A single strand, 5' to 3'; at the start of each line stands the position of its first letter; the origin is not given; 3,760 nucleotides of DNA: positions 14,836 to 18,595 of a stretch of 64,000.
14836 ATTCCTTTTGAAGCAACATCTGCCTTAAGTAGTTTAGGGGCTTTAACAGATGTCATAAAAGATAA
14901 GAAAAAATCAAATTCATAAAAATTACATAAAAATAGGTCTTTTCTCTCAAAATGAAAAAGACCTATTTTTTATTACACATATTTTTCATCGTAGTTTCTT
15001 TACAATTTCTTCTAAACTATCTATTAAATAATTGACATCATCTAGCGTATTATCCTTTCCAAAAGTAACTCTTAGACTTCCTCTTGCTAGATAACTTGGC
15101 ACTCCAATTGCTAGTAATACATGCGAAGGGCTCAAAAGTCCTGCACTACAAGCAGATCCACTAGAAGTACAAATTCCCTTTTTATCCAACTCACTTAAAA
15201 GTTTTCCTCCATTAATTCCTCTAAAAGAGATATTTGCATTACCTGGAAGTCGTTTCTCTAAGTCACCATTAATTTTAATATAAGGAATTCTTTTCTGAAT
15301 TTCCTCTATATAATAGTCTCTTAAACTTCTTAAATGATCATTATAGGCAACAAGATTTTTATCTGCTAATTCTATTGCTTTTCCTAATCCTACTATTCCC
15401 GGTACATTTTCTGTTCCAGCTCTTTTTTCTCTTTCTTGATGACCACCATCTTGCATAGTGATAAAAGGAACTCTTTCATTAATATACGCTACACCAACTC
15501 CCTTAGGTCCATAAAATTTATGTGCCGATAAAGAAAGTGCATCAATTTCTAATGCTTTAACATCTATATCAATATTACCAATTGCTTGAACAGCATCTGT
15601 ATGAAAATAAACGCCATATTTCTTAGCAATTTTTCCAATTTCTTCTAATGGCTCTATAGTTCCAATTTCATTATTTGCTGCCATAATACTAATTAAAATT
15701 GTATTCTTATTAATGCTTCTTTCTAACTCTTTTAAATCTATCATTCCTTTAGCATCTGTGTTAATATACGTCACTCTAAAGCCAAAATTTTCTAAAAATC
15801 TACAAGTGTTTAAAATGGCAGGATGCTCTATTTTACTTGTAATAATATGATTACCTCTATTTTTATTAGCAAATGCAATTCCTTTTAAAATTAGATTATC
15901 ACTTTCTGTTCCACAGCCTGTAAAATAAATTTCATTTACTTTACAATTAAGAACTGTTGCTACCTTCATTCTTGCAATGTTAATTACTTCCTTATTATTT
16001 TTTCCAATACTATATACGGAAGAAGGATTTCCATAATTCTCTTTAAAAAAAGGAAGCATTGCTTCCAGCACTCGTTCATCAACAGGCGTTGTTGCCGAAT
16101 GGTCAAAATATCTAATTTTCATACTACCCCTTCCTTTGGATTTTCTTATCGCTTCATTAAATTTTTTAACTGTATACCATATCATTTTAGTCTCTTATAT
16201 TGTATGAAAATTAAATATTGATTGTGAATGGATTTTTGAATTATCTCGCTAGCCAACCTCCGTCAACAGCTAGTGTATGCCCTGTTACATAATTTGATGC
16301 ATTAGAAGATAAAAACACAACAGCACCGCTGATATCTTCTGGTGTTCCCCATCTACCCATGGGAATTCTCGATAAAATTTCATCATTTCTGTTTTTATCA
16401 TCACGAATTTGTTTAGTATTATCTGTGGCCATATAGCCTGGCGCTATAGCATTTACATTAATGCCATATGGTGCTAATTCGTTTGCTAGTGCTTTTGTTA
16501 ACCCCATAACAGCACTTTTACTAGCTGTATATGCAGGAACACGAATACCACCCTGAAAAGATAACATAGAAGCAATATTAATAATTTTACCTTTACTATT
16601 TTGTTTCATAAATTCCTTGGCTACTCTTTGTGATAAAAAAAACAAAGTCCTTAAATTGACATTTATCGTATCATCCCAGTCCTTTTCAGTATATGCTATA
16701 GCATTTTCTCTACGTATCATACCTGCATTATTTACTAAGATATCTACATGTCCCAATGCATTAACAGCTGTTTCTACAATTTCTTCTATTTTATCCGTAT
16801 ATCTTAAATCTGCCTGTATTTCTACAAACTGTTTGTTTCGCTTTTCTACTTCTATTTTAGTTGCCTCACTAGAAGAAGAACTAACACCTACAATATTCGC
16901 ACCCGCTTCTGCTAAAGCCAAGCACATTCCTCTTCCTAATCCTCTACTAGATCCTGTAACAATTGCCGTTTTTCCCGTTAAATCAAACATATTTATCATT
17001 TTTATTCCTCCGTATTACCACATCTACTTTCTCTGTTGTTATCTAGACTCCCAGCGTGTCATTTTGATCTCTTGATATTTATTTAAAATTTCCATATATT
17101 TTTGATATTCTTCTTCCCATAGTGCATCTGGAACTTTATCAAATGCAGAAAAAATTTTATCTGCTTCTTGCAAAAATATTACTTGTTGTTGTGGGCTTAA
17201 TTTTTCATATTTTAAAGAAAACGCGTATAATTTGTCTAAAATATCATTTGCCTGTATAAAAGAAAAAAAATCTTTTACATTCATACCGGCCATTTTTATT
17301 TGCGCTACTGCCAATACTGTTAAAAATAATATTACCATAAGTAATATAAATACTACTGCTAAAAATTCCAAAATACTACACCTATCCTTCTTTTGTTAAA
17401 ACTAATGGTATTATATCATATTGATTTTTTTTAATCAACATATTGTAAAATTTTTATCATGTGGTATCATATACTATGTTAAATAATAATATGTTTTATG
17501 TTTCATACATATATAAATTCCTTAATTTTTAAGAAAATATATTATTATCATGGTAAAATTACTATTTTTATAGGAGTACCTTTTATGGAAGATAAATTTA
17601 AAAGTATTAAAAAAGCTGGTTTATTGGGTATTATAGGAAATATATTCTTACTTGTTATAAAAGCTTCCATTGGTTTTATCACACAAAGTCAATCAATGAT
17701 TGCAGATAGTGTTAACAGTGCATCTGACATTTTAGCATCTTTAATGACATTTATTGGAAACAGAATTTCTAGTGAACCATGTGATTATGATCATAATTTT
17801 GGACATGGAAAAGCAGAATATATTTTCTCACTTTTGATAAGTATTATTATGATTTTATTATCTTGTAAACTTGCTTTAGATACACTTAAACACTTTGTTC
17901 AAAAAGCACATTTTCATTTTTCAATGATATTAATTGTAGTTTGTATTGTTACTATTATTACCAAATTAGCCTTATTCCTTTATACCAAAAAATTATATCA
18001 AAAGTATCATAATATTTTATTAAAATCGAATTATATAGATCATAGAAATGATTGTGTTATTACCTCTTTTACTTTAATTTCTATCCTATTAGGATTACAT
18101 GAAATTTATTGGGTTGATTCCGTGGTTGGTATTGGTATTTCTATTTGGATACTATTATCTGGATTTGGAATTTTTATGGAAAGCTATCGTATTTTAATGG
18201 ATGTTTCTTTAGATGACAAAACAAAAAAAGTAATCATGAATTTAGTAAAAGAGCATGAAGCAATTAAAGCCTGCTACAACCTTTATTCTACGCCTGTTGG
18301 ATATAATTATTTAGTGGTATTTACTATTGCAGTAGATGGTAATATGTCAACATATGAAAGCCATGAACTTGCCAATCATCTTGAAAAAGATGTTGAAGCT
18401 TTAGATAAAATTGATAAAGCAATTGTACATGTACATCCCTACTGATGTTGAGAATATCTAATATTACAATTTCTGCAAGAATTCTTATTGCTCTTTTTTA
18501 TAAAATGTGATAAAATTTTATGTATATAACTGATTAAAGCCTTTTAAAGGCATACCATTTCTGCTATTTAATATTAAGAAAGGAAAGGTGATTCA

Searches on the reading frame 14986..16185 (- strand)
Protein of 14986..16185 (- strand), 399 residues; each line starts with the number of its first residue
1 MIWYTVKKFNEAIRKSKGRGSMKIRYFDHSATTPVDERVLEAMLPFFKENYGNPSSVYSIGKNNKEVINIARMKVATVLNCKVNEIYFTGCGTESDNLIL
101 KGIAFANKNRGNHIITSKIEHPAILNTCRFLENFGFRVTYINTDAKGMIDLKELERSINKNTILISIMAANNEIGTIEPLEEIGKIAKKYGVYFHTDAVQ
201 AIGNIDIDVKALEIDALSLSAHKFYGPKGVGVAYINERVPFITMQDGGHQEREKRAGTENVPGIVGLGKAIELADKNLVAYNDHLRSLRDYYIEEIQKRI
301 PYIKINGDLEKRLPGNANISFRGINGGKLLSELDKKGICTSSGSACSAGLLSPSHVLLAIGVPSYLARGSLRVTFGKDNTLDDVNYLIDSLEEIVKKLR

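Call 74: search_protein_families(library=pfam, proteins=[window:14986-16185:-], max_evalue=0.00001)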
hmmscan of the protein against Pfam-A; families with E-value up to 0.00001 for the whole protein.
window:14986-16185:- (399 aa): 3 families
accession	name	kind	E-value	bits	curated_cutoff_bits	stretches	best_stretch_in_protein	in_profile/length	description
PF00266.25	Aminotran_5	-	2e-84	284.2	21.5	1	26-387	2-371/371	Aminotransferase class-V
PF01041.23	DegT_DnrJ_EryC1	-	9.8e-08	32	19.8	1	93-205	49-153/360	DegT/DnrJ/EryC1/StrS aminotransferase family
PF01212.27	Beta_elim_lyase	-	8.8e-06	25.7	27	0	85-204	49-175/288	Beta-eliminating lyase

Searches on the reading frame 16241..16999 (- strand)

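Call 74: search_protein_families(library=pfam, proteins=[window:16241-16999:-], max_evalue=0.00001)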
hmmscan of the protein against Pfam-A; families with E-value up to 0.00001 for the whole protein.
window:16241-16999:- (252 aa): 3 families
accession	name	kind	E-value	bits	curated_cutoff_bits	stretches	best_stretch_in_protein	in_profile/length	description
PF13561.12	adh_short_C2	-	1.7e-61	208.3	27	1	18-249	5-235/236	Enoyl-(Acyl carrier protein) reductase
PF00106.31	adh_short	-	7.7e-59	198.9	26.6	1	10-202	1-194/195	short chain dehydrogenase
PF08659.16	KR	-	2.5e-09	37.8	22.6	1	11-172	2-164/180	KR domain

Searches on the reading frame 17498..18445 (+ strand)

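Call 7: search_protein_families(library=pfam, proteins=[window:17498-18445:+], max_evalue=0.001)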
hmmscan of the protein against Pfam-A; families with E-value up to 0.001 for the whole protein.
window:17498-18445:+ (315 aa): 2 families
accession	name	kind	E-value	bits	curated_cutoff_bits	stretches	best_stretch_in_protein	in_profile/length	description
PF01545.26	Cation_efflux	-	2.3e-39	135.7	26.6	1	43-234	3-198/198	Cation efflux family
PF16916.11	ZT_dimer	-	1.8e-09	37.9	26.7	1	238-315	1-78/78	Dimerisation domain of Zinc Transporter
